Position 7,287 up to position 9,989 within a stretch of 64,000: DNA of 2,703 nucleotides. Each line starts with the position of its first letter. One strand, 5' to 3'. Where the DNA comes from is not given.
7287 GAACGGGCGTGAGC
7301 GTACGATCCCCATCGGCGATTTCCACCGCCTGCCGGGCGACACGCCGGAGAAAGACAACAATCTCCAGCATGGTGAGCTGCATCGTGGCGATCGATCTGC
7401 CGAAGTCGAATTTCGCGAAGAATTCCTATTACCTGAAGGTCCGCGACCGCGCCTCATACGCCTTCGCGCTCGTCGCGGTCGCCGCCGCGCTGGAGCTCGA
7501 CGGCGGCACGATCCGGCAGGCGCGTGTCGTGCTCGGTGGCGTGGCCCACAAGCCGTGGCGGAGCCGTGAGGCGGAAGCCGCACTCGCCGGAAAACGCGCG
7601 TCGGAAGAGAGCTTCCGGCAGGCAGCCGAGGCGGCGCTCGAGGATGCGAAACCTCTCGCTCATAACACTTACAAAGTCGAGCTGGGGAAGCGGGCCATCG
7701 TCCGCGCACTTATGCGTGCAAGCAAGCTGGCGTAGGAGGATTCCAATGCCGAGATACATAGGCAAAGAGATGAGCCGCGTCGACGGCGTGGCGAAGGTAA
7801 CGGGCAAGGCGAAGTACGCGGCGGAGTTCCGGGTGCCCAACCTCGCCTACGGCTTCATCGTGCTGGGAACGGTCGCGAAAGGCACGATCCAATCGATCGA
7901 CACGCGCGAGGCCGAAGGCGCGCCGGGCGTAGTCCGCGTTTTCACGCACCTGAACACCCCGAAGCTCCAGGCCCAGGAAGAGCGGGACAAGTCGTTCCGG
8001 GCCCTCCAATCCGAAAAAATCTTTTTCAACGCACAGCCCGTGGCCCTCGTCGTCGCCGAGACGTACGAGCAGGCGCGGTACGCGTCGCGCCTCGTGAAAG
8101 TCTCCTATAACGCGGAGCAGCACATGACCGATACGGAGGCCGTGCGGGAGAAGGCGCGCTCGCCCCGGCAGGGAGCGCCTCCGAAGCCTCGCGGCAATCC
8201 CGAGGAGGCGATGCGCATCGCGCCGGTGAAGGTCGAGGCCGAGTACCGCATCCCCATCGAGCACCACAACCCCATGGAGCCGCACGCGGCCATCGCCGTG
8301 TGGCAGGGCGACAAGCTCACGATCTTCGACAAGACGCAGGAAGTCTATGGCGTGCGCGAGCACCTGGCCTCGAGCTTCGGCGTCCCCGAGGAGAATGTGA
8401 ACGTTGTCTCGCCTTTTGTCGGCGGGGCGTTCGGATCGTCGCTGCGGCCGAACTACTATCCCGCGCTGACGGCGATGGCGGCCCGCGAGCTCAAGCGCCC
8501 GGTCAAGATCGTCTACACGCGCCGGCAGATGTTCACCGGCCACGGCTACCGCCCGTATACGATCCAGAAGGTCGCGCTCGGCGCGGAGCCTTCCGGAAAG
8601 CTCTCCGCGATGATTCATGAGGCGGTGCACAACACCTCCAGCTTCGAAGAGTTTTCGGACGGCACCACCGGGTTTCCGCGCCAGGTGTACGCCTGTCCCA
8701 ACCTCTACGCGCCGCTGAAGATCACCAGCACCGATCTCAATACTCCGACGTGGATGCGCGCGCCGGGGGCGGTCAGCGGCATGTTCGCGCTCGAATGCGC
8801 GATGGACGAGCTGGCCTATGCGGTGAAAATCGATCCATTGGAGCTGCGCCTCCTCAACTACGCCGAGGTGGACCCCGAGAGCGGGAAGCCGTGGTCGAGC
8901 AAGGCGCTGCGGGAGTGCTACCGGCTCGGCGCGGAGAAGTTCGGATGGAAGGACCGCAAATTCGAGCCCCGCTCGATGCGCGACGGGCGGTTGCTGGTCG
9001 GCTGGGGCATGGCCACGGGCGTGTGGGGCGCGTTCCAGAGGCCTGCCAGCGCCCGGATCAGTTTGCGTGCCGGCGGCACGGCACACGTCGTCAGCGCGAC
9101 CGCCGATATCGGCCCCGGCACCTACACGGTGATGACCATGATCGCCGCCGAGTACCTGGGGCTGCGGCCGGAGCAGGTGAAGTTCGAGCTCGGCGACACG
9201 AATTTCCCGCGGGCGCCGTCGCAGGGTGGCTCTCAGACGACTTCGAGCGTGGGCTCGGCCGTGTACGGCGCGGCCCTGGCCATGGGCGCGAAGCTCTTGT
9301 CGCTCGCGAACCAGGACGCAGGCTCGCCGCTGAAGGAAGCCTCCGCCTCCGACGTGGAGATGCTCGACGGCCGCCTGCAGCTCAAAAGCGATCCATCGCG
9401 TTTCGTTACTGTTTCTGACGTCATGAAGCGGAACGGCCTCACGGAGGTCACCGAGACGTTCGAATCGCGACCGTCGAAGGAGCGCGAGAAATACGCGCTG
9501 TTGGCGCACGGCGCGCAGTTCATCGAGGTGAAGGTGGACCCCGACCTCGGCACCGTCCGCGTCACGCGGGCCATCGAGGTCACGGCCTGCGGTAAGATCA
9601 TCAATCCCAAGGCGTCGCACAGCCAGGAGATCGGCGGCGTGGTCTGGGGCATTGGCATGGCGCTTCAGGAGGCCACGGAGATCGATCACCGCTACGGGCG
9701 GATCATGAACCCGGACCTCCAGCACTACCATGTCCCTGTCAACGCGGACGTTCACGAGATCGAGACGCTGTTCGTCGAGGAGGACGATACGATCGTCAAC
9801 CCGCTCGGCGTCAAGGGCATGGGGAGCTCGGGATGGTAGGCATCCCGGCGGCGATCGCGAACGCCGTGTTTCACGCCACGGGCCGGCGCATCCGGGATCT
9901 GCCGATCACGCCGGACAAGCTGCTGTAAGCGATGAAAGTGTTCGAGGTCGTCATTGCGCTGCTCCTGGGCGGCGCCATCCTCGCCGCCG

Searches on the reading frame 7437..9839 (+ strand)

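Call 75: search_protein_families(library=pfam, proteins=[window:7437-9839:+], max_evalue=0.00001)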
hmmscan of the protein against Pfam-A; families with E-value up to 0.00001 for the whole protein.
window:7437-9839:+ (800 aa): 3 families
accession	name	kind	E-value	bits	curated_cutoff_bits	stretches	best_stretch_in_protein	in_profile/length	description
PF02738.23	MoCoBD_1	-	3e-58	197.2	27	1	251-475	14-244/244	Molybdopterin cofactor-binding domain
PF20256.3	MoCoBD_2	-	2.1e-53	182.1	27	1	499-772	3-282/283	Molybdopterin cofactor-binding domain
PF01315.27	Ald_Xan_dh_C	-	1.3e-22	80.7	31.3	1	122-227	1-109/110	Aldehyde oxidase and xanthine dehydrogenase, a/b hammerhead domain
